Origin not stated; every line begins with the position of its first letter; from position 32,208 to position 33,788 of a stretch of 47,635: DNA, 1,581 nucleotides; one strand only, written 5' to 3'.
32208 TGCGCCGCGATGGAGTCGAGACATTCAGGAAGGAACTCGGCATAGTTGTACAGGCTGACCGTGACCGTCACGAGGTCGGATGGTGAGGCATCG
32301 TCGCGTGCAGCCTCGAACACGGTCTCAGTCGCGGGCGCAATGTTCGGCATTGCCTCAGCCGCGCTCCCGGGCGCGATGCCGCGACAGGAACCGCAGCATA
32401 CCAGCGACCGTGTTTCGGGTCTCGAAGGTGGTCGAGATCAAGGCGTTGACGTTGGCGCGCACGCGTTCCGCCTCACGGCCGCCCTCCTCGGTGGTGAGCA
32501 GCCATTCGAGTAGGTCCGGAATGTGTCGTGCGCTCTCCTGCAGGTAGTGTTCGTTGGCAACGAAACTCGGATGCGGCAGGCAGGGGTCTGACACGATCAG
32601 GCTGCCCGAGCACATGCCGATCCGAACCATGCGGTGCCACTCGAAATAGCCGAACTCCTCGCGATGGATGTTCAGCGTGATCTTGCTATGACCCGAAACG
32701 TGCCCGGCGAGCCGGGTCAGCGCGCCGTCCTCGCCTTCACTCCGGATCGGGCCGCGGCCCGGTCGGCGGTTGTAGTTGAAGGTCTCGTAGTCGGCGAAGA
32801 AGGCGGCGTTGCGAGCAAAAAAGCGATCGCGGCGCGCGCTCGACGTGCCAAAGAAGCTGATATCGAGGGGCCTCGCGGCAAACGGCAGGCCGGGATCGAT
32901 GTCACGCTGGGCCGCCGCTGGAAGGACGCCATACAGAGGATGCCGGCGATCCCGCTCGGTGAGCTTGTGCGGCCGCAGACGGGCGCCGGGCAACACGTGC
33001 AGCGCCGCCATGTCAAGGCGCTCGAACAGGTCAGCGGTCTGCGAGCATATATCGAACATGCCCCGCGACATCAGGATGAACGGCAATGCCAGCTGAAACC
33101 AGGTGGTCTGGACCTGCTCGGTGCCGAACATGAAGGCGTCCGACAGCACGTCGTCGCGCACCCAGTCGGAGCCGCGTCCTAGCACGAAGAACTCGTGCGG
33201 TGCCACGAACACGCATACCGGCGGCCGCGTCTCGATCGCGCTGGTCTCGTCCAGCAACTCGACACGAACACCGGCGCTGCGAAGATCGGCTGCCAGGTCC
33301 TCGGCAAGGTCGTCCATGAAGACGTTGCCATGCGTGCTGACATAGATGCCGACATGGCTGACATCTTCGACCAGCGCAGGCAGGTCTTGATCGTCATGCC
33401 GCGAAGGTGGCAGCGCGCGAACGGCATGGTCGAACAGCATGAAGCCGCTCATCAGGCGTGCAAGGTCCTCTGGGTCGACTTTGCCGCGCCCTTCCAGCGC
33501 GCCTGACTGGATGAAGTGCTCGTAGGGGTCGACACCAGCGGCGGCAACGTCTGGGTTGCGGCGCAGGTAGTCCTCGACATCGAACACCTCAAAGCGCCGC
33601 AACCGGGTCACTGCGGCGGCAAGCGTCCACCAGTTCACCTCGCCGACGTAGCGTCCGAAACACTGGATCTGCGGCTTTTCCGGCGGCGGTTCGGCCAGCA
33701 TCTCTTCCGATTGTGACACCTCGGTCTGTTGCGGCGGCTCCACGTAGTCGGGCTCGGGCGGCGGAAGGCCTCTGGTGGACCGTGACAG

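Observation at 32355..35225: Methyltransferase - long coiled coil - GT-like protein: candidate chain terminator / molecular ruler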

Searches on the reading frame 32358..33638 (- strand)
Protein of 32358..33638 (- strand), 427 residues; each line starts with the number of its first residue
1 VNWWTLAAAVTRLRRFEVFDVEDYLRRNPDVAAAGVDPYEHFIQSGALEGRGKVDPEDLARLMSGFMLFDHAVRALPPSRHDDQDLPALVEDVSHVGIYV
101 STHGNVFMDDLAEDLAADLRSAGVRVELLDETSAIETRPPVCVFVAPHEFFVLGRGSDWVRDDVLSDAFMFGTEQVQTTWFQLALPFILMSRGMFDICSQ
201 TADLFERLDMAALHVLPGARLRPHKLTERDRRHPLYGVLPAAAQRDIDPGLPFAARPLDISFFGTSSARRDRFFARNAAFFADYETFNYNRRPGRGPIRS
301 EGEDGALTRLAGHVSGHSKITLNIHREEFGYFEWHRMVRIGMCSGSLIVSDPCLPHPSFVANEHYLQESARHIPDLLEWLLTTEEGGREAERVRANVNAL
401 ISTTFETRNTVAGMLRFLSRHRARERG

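Call 28: predict_structure(alignment_id=A1)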
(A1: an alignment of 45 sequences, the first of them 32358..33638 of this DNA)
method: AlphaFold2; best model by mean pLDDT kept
length: 427 residues; sequences in the alignment: 45
mean_pLDDT: 86.9   pTM: 0.86
mean pLDDT of the five models: 86.9, 86.9, 86.4, 86.1, 80.8
residues with pLDDT >= 90: 247; 70-90: 133; 50-70: 40; < 50: 7
segments of 3 or more residues with pLDDT < 50: 75-77
pLDDT, mean of each block of 10 residues (from residue 1): 90 89 91 94 88 70 62 50 86 96 86 93 96 93 93 92 93 77 91 89 87 88 82 93 92 97 89 95 94 76 83 96 72 71 93 74 92 97 98 95 87 94 68
secondary structure, 60 per line:
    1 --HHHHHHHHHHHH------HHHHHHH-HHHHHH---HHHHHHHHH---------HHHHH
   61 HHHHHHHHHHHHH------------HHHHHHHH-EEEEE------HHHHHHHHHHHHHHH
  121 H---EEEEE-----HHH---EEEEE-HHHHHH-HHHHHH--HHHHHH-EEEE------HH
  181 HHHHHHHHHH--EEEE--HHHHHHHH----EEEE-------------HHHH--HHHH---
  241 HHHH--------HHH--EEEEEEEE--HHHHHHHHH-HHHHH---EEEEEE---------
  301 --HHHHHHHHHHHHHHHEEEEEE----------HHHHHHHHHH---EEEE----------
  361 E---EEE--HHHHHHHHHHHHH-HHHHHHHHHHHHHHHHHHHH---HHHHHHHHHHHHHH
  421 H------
elements in order: H3-14 H21-27 H29-34 H38-46 H56-73 H86-93 E95-99 H106-121 E125-129 E141-145 H147-152 H154-159 H162-167 E169-172 H179-190 E193-196 H199-206 E211-214 H228-231 H234-237 H241-244 E258-265 H268-276 H278-282 E286-291 H303-317 E318-323 H334-343 E347-350 E365-367 H370-382 H384-403 H407-421
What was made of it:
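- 32376..33356 (-): GT-B fold glycosyltransferase-like domain of an unclassified family (residues 587-913). Conserved motifs: PHEFF, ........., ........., LNIH..YFEWHR, VVSDPC. AF2 model (call 28).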

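Call 31: fold_search(model_id=the predicted structure, library=pdb)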
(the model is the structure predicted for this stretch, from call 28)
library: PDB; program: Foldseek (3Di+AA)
matches with E <= 10: 1411; with E <= 0.001: 42
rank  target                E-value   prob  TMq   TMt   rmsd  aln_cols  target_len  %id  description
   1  8og1_A                3.6e-06  1.00  0.37  0.25  11.2       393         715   16  Exostosin-like 3 apo enzyme (released 2023-07-12)
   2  2nzw_A                2.3e-05  1.00  0.35  0.40   9.9       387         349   13  Crystal Structure of alpha1,3-Fucosyltransferase (released 2007-01-23)
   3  3mbo_G                3.4e-05  1.00  0.44  0.50   8.3       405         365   11  Crystal Structure of the Glycosyltransferase BaBshA bound with UDP and L-malate (released 2010-09-29)
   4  8fbx_C                3.8e-05  1.00  0.48  0.65   7.9       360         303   11  Selenosugar synthase SenB from Variovorax paradoxus (released 2023-11-22)
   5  2nzw_B                4.2e-05  1.00  0.35  0.42  10.0       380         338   11  Crystal Structure of alpha1,3-Fucosyltransferase (released 2007-01-23)
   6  3mbo_C                4.9e-05  1.00  0.42  0.47   8.8       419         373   10  Crystal Structure of the Glycosyltransferase BaBshA bound with UDP and L-malate (released 2010-09-29)
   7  7yro_H                4.9e-05  1.00  0.40  0.48  10.9       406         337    9  Crystal structure of mango fucosyltransferase 13 (released 2023-08-16)
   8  5d00_B                6.9e-05  1.00  0.46  0.53   7.1       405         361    9  Crystal structure of BshA from B. subtilis complexed with N-acetylglucosaminyl-malate and UMP (released 2016-09-07)
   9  7yro_B                7.2e-05  1.00  0.38  0.46  11.2       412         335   10  Crystal structure of mango fucosyltransferase 13 (released 2023-08-16)
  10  8fbx_A                7.6e-05  1.00  0.47  0.62   5.9       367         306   10  Selenosugar synthase SenB from Variovorax paradoxus (released 2023-11-22)
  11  7yro_F                1.0e-04  1.00  0.39  0.47  11.2       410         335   10  Crystal structure of mango fucosyltransferase 13 (released 2023-08-16)
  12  7vfl_A                1.1e-04  1.00  0.39  0.34   6.4       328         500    8  Crystal structure of SdgB (UDP, NAG, and O-glycosylated SD peptide-binding form) (released 2021-11-24)
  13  7ec1_A                1.3e-04  1.00  0.37  0.32   7.0       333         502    8  Crystal structure of SdgB (ligand-free form) (released 2021-03-24)
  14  8ixq_A                1.3e-04  1.00  0.38  0.38   8.9       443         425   14  Structure of glycosyltransferase LmbT in complex with GDP and ergothioneine (released 2024-04-03)
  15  6d9t                  1.6e-04  1.00  0.48  0.53   8.1       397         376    9  BshA from Staphylococcus aureus complexed with UDP (released 2019-05-08)
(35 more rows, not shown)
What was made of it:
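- Checked: Confirmed as a GT-B fold: AF2 pLDDT 86.9 and pTM 0.86 (call 28), and all top Foldseek PDB hits are GT-B glycosyltransferases (call 31).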

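Call 51: search_protein_representatives(protein=window:32358-33638:-)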
Query: 427 residues. Proteins with E-value up to 0.001 (for the whole library): 7365; up to 1e-10: 2557; up to 1e-30: 399. The best 150 are listed.
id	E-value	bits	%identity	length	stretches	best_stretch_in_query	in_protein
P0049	2.5e-207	705.3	71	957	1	1-425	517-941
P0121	1.1e-196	670.2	69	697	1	1-423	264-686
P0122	1.3e-143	495.3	54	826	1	5-419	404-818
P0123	2.1e-143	494.7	57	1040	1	6-421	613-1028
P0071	3.2e-128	444.7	52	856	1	5-420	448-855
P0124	3.1e-126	438.1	49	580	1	5-423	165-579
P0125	5.8e-125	433.9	51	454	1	5-423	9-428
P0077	7.5e-125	433.5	49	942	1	8-421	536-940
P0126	8.1e-124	430.1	49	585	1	6-422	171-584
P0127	2.1e-122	425.5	50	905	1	5-422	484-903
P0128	5.9e-119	414.1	47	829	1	6-419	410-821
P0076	2.5e-118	412.1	51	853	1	6-404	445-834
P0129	3.9e-117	408.1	47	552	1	9-422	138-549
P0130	5.4e-116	404.4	46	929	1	6-422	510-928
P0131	9.1e-116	403.6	49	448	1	5-425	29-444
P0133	2.0e-115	402.5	42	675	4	5-423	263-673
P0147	1.9e-97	343.3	40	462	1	9-424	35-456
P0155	2.7e-89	316.4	52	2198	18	18-52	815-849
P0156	3.9e-89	315.9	40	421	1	9-422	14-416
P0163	3.0e-82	293.2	41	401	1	11-407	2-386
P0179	2.1e-72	260.8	37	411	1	11-418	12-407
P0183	4.7e-70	253.0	38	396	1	9-417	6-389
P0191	2.5e-67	244.0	35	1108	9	12-392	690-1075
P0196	1.5e-66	241.5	38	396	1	6-411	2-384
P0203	1.6e-62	228.2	37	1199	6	23-406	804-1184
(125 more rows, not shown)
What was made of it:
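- The family commonly occurs as a stand-alone protein of 400-460 aa, which suggests an autonomous enzyme (call 51).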

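Call 52: search_protein_families(library=pfam, proteins=[P0125, P0131, P0147, P0156, P0179, P0191, P0155, P0203, P0133], max_evalue=0.01)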
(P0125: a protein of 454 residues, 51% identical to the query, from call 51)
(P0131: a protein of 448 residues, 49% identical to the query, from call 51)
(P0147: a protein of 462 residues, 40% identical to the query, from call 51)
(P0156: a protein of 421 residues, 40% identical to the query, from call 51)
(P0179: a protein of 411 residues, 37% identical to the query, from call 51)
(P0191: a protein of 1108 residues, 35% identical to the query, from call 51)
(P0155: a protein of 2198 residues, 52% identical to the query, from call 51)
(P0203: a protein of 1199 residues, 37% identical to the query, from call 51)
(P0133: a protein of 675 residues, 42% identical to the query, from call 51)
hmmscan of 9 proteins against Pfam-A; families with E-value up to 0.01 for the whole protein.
P0125 (454 aa): 0 families

P0131 (448 aa): 0 families

P0147 (462 aa): 0 families

P0156 (421 aa): 0 families

P0179 (411 aa): 0 families

P0191 (1108 aa): 2 families
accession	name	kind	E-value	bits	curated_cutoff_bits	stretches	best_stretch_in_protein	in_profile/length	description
PF13432.12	TPR_16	-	5e-06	27.3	32.7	1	585-636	2-53/65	Tetratricopeptide repeat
PF14559.12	TPR_19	-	0.0026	18.5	25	1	604-637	15-48/68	Tetratricopeptide repeat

P0155 (2198 aa): 17 families
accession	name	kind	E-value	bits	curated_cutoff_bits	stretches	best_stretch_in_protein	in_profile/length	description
PF08241.18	Methyltransf_11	-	4.8e-35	120.5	21.2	2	30-123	1-95/95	Methyltransferase domain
PF13649.12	Methyltransf_25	-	5.5e-25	88.3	27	2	29-119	1-97/97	Methyltransferase domain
PF13847.12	Methyltransf_31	-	1e-21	77.6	27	1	26-127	4-113/145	Methyltransferase domain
PF13692.12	Glyco_trans_1_4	-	5e-20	72.7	27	1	1786-1922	2-142/142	Glycosyl transferases group 1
PF13489.12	Methyltransf_23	-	2.7e-18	66.7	27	2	28-132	25-125/164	Methyltransferase domain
PF00535.33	Glycos_transf_2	-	1.1e-16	61.7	23.3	1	1332-1502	1-166/168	Glycosyl transferase family 2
PF08242.18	Methyltransf_12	-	1.5e-16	61.4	30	1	30-121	1-98/98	Methyltransferase domain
PF13641.12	Glyco_tranf_2_3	-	1.6e-11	45.1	27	1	1329-1552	1-221/230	Glycosyltransferase like family 2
PF01209.24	Ubie_methyltran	-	6.8e-08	32.6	20.1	1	28-123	50-151/233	ubiE/COQ5 methyltransferase family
PF13524.12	Glyco_trans_1_2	-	8.1e-07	29.5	25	1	1816-1941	10-133/144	Glycosyl transferase-like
PF13632.12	Glyco_trans_2_3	-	3.5e-06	27.4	27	1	1411-1552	2-134/198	Glycosyl transferase family group 2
PF13506.12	Glyco_transf_21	-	0.00044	20.2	21.7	1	1397-1516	20-129/174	Glycosyl transferase family 21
PF10111.15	Glyco_tranf_2_2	-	0.0005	20.1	27.3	1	1397-1539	71-213/276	Glycosyltransferase like family 2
PF06325.19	PrmA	-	0.00066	19.7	22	1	28-124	164-259/296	Ribosomal protein L11 methyltransferase (PrmA)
PF05175.20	MTS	-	0.00081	19.5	23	1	28-121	34-136/170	Methyltransferase small domain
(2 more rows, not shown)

P0203 (1199 aa): 1 family
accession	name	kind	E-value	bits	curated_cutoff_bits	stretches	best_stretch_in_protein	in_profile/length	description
PF13469.12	Sulfotransfer_3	-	0.0031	18.2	27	1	40-239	2-216/216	Sulfotransferase family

P0133 (675 aa): 1 family
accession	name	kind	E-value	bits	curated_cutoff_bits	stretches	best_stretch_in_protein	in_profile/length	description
PF03662.20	Glyco_hydro_79n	-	7.1e-05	22.4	23.1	0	170-205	209-244/318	Glycosyl hydrolase family 79, N-terminal domain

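Call 53: list_cluster_members(proteins=[P0125, P0131, P0147, P0156, P0163, P0179, P0183, P0196, P0203, P0191])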
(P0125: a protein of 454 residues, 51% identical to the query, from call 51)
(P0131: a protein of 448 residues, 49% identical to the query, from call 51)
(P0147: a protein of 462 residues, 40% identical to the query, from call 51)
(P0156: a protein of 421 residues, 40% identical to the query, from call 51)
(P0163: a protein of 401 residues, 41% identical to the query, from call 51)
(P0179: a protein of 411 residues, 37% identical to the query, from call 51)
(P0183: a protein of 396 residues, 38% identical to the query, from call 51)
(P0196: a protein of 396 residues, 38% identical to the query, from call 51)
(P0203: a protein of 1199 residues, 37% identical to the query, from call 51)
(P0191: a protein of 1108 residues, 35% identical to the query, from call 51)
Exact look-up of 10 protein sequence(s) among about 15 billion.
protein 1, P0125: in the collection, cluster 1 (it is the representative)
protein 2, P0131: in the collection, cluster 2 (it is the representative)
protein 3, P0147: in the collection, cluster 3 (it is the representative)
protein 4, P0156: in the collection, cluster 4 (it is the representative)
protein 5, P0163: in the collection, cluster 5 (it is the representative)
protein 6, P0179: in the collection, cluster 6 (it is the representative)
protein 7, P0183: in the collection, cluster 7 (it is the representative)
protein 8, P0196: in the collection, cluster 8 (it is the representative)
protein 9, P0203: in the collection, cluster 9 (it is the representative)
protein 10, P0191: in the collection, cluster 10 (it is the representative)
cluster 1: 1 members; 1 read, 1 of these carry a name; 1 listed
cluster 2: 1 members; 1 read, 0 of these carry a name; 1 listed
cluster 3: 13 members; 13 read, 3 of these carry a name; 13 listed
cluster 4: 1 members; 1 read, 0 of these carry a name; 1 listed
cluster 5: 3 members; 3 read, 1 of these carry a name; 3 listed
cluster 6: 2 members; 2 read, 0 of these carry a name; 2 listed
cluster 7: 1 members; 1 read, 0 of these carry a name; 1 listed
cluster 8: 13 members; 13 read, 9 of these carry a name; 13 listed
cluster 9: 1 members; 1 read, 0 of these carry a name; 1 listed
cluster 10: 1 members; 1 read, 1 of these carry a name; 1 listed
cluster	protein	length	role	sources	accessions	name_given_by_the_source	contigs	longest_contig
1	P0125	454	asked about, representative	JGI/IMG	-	hypothetical protein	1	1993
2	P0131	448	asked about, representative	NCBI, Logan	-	-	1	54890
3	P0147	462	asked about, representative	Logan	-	-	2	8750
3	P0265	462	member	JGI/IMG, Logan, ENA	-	hypothetical protein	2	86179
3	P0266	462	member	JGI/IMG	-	hypothetical protein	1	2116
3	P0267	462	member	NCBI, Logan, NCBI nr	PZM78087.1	MAG: hypothetical protein DKT66_27850 [Candidatus Melainabacteria bacterium]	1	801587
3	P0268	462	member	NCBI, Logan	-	-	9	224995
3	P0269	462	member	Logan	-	-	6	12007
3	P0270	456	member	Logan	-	-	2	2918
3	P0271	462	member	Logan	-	-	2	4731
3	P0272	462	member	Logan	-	-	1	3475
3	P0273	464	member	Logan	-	-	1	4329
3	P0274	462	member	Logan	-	-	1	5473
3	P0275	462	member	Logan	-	-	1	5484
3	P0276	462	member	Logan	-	-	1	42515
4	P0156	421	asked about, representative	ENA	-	-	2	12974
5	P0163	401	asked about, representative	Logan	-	-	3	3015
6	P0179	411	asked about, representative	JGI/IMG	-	-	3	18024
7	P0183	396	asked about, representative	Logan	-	-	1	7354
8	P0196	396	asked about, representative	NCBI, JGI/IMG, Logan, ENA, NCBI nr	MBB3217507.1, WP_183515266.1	hypothetical protein FHW72_002589 [Ochrobactrum sp. RC6B] | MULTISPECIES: hypothetical protein [Brucella/Ochrobactrum group]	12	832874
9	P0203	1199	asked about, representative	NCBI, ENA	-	-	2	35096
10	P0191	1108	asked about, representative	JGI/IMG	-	hypothetical protein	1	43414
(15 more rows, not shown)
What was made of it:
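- Tried and rejected: Source names for stand-alone homologues were almost all 'hypothetical protein' (call 53).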

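Call 71: search_protein_families(library=pfam, alignment_id=A3, max_evalue=10)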
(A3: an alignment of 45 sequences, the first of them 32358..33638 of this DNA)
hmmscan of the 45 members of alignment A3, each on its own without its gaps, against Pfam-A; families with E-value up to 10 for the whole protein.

A. member 1, window:32358-33638:- (427 aa): 1 family
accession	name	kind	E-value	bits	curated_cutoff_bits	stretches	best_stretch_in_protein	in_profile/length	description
PF03129.25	HGTP_anticodon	-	0.16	12.6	21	1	108-136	14-42/94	Anticodon binding domain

B. families by the number of members that match (of 45 scanned): 13 families
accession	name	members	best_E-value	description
PF13524.12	Glyco_trans_1_2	20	0.00038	Glycosyl transferase-like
PF03129.25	HGTP_anticodon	2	0.16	Anticodon binding domain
PF05973.20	Gp49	1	0.036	Phage derived protein Gp49-like (DUF891)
PF14481.13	Fimbrial_PilY2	1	0.052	Type 4 fimbrial biogenesis protein PilY2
PF07476.17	MAAL_C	1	0.064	Methylaspartate ammonia-lyase C-terminus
PF15655.11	Imm-NTF2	1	0.12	NTF2 fold immunity protein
PF06362.16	DUF1067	1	0.12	Protein of unknown function (DUF1067)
PF19888.4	DUF6361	1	0.15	Family of unknown function (DUF6361)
PF23841.1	Phage_tail_terminator_2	1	0.19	Phage tail termination protein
PF00980.22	Rota_Capsid_VP6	1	0.22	Rotavirus major capsid protein VP6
PF05159.20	Capsule_synth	1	0.24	Capsule polysaccharide biosynthesis protein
PF11367.14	Tail_completion_gp17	1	0.24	Tail completion protein gp17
PF10587.14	EF-1_beta_acid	1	1.3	Eukaryotic elongation factor 1 beta central acidic region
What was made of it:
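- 32376..33356 (-): 20 of 45 stand-alone homologues weakly hit PF13524 (call 71).
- On GT-B fold glycosyltransferases (GT1/GT4 clan; Pfam Glyco_trans_1_2): 20 of 45 stand-alone homologues hit PF13524 weakly, best E 3.8e-4 (call 71).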
